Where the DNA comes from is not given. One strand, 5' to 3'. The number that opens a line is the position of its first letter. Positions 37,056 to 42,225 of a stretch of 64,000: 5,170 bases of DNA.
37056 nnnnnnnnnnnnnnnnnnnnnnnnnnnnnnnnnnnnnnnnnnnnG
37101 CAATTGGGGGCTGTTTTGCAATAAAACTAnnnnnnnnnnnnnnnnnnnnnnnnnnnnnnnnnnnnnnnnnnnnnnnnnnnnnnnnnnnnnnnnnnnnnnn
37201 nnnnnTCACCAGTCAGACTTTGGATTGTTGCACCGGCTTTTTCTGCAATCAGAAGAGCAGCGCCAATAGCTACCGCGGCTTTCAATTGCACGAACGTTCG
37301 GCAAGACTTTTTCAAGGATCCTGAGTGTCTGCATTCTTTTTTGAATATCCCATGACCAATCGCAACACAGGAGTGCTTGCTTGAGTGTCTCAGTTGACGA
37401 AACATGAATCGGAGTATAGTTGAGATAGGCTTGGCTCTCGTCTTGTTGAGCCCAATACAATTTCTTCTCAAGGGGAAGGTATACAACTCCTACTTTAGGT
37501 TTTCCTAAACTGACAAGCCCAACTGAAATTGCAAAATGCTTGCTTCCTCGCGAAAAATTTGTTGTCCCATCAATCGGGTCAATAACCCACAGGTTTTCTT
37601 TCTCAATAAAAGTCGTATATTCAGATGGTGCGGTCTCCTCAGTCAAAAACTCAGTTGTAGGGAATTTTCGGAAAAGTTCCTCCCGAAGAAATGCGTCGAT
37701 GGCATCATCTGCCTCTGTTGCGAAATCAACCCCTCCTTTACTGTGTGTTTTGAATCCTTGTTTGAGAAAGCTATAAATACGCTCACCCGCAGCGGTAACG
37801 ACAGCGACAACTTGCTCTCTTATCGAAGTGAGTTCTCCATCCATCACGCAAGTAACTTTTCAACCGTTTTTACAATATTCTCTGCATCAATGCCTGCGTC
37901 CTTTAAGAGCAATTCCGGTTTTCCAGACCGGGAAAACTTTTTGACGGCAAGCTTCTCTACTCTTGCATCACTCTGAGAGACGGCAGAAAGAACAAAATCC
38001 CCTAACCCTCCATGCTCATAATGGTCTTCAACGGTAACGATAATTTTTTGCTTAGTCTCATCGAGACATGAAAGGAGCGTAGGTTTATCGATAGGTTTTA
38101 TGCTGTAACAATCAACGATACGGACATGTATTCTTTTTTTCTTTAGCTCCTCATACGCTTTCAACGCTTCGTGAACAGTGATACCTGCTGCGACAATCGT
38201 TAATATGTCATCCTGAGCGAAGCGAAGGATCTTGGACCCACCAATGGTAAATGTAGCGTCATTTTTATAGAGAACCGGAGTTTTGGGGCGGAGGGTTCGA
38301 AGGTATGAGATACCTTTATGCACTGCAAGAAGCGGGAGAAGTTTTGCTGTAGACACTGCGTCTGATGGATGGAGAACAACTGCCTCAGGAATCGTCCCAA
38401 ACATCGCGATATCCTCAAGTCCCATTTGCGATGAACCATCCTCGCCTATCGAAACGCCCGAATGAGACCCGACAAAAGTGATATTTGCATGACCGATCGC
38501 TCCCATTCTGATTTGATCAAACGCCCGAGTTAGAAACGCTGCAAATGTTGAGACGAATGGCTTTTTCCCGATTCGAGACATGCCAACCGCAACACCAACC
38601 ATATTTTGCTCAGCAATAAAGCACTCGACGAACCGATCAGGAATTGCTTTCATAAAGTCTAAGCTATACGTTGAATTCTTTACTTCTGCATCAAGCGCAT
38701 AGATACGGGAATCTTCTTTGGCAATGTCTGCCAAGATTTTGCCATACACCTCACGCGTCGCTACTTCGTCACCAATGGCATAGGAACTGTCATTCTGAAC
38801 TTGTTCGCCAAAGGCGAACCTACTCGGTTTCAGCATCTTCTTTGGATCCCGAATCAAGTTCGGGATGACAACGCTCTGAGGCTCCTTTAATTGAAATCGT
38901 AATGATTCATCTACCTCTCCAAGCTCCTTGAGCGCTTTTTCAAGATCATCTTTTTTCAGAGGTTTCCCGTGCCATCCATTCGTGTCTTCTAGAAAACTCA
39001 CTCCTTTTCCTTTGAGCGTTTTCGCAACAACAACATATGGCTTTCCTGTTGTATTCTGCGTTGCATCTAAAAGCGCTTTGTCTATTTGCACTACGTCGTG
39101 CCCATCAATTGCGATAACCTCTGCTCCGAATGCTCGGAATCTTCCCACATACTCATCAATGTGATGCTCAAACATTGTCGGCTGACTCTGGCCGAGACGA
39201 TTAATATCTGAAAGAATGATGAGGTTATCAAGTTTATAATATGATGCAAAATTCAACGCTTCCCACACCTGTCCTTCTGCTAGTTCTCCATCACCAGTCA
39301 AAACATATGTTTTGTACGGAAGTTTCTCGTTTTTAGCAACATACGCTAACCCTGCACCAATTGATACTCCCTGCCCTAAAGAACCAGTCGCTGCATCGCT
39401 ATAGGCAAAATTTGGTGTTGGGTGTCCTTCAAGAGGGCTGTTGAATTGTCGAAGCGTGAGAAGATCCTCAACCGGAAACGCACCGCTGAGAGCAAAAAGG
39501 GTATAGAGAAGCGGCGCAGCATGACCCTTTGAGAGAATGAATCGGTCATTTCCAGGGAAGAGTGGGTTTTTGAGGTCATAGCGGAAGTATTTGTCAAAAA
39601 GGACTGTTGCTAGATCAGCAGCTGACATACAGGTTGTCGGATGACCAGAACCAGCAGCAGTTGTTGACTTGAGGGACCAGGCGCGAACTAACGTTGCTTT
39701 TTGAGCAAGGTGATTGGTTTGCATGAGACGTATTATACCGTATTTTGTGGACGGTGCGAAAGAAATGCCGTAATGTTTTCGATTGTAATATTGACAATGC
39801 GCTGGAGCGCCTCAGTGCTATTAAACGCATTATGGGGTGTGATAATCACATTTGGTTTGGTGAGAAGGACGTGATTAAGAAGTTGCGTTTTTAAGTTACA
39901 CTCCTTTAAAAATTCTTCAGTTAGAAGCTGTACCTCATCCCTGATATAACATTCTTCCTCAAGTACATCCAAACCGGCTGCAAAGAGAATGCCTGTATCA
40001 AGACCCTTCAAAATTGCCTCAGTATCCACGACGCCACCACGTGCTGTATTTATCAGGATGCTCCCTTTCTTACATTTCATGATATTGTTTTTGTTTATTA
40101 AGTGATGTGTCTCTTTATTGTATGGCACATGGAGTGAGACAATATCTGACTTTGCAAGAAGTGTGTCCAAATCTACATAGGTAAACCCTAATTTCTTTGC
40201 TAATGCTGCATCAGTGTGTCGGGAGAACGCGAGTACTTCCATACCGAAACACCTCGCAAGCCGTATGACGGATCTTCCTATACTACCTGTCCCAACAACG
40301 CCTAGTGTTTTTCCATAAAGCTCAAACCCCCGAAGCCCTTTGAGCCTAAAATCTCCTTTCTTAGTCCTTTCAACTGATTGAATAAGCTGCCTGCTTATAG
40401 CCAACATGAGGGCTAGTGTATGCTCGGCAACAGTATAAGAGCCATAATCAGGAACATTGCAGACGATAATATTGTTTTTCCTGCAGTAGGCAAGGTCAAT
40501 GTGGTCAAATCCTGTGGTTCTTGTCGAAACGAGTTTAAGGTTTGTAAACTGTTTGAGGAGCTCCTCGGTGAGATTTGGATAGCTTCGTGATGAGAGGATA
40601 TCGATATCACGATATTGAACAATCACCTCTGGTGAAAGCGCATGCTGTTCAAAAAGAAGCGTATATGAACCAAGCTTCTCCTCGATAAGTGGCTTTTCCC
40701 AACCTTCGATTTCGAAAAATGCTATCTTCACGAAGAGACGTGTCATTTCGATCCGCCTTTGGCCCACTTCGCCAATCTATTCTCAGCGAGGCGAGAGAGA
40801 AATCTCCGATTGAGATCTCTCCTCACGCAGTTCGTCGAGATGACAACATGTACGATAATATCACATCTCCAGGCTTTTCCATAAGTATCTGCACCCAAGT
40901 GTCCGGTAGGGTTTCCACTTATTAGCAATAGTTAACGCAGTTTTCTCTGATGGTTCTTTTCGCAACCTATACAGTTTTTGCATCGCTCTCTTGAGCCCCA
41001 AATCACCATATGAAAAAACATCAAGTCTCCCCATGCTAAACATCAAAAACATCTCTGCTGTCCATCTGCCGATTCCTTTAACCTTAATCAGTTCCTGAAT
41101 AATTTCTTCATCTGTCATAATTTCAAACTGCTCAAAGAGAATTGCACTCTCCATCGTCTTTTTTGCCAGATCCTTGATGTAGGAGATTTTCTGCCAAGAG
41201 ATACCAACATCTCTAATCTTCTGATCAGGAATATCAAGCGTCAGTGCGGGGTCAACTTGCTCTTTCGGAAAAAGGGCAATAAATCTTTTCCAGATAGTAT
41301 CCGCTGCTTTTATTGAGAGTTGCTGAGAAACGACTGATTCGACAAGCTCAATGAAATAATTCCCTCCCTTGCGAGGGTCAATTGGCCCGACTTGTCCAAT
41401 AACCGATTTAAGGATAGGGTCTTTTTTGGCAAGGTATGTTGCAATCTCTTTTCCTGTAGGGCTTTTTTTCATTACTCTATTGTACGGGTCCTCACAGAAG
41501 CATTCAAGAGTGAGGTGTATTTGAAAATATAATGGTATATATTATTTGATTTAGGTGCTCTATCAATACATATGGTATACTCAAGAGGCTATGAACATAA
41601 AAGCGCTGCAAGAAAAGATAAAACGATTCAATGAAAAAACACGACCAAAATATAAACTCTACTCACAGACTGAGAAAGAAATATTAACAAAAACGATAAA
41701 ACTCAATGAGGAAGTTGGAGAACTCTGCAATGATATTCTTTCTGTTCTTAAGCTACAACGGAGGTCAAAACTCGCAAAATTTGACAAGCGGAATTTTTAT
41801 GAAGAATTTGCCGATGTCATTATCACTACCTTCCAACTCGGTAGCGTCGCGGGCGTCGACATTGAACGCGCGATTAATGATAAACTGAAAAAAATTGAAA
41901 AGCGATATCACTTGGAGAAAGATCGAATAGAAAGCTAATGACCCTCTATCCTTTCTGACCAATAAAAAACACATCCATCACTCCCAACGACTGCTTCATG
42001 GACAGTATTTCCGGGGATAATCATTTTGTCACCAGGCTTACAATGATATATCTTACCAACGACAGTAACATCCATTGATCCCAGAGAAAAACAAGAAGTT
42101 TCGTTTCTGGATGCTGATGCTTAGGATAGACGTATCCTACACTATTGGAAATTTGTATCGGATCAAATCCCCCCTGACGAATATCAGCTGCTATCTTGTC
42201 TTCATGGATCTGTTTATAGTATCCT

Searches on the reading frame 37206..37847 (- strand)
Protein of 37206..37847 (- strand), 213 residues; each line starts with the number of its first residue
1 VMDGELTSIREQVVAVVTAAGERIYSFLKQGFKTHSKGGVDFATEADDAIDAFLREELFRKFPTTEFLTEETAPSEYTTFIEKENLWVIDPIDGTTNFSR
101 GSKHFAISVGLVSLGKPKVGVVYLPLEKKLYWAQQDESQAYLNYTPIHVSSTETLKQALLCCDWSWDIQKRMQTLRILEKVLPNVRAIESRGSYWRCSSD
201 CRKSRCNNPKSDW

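Call 20: search_protein_families(library=pfam, proteins=[window:37206-37847:-], max_evalue=0.001)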
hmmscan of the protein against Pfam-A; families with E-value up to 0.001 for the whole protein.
window:37206-37847:- (213 aa): 1 family
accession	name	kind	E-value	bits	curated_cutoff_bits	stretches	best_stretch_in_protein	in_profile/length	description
PF00459.30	Inositol_P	-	3e-37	129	27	1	7-187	3-186/271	Inositol monophosphatase family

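Call 21: find_homologous_proteins(query=window:37206-37847:-, max_evalue=1e-30)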
Query window:37206-37847:- (213 aa): 139 proteins with E <= 1e-30 among 1418 candidates; the best 120 are listed.
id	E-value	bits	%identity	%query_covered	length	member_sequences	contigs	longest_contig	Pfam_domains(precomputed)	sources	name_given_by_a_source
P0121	1.5e-140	484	100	100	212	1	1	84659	PF00459.31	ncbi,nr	ncbi:MAG: hypothetical protein HYV40_01235 [Candidatus Levybacteria bacterium]|nr:hypothetical prote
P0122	1.2e-85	304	70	90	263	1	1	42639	PF00459.31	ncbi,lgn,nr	ncbi:MAG: inositol monophosphatase family protein [bacterium]|nr:inositol monophosphatase family pro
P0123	5.5e-85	302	70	91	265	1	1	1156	PF00459.31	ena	-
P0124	2.0e-83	297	67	90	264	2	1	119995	PF00459.31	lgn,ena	-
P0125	6.0e-81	289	67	90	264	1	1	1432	PF00459.31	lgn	-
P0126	6.8e-81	289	67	90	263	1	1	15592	PF00459.31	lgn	-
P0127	2.9e-78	280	66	88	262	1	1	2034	PF00459.31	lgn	-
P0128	3.8e-77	277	66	89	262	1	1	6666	PF00459.31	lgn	-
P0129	7.0e-75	269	66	89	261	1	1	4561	PF00459.31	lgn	-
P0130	1.7e-71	258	61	90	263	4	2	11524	PF00459.31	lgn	-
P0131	1.9e-71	258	62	89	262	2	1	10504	PF00459.31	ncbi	ncbi:MAG: hypothetical protein RLZZ455_1013 [Candidatus Parcubacteria bacterium]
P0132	1.8e-70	255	61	88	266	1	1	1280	PF00459.31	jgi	jgi:myo-inositol-1(or 4)-monophosphatase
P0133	2.0e-70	255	62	87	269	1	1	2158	PF00459.31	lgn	-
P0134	4.9e-61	224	53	90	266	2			PF00459.31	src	-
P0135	5.5e-60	221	53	89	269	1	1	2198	PF00459.31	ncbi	-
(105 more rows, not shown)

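Call 23: find_encoding_contigs(protein=P0121, flank=10000, max_places=6)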
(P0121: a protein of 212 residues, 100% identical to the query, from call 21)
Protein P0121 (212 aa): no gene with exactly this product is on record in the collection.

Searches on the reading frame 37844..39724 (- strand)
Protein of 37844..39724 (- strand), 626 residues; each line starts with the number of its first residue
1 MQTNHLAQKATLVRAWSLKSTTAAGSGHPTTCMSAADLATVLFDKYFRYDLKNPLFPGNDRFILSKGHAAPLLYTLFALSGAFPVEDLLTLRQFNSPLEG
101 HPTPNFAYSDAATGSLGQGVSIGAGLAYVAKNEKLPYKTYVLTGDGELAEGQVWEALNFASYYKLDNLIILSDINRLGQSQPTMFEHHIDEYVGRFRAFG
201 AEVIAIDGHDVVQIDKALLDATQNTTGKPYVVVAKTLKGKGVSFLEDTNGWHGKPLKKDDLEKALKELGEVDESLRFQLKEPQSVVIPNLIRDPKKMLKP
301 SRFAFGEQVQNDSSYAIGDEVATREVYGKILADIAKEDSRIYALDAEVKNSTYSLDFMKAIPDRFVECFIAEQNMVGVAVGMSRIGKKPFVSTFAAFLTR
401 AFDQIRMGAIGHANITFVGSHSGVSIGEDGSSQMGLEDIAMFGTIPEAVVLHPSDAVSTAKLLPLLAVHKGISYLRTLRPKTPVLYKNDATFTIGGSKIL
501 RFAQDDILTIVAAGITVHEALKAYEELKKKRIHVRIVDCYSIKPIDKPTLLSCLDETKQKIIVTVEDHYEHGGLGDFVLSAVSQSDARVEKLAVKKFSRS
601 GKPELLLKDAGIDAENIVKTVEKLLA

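Call 13: find_encoding_contigs(protein=window:37844-39724:-, flank=10000, max_places=6)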
Protein window:37844-39724:- (626 aa): no gene with exactly this product is on record in the collection.

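Call 20: search_protein_families(library=pfam, proteins=[window:37844-39724:-], max_evalue=0.001)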
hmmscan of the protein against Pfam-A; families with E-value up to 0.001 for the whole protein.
window:37844-39724:- (626 aa): 6 families
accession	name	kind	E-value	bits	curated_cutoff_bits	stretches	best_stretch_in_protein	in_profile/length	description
PF00456.26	Transketolase_N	-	8.1e-51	173.4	22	1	10-270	6-277/334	Transketolase, thiamine diphosphate binding domain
PF02779.29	Transket_pyr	-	1.1e-39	136.3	27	1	320-482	2-172/174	Transketolase, pyrimidine binding domain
PF02780.25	Transketolase_C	-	3.5e-25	88.7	25.9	1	504-617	8-124/124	Transketolase, C-terminal domain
PF00676.26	E1_dh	-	5e-12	45.8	22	1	113-223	100-209/300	Dehydrogenase E1 component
PF13292.11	DXP_synthase_N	-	1.2e-07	31.7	21.2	1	3-174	15-171/274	1-deoxy-D-xylulose-5-phosphate synthase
PF22613.1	Transketolase_C_1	-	0.00017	22.2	27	1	505-612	11-112/113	Transketolase-like TK C-terminal domain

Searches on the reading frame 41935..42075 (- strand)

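Call 59: search_protein_families(library=pfam, proteins=[window:41935-42075:-], max_evalue=1)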
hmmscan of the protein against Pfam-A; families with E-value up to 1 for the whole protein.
window:41935-42075:- (46 aa): 2 families
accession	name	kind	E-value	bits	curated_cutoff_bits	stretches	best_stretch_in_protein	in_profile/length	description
PF02311.25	AraC_binding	-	0.0027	17.9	21.1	1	6-39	39-73/135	AraC-like ligand binding domain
PF07883.17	Cupin_2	-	0.011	15.9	27.2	1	2-34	30-63/70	Cupin domain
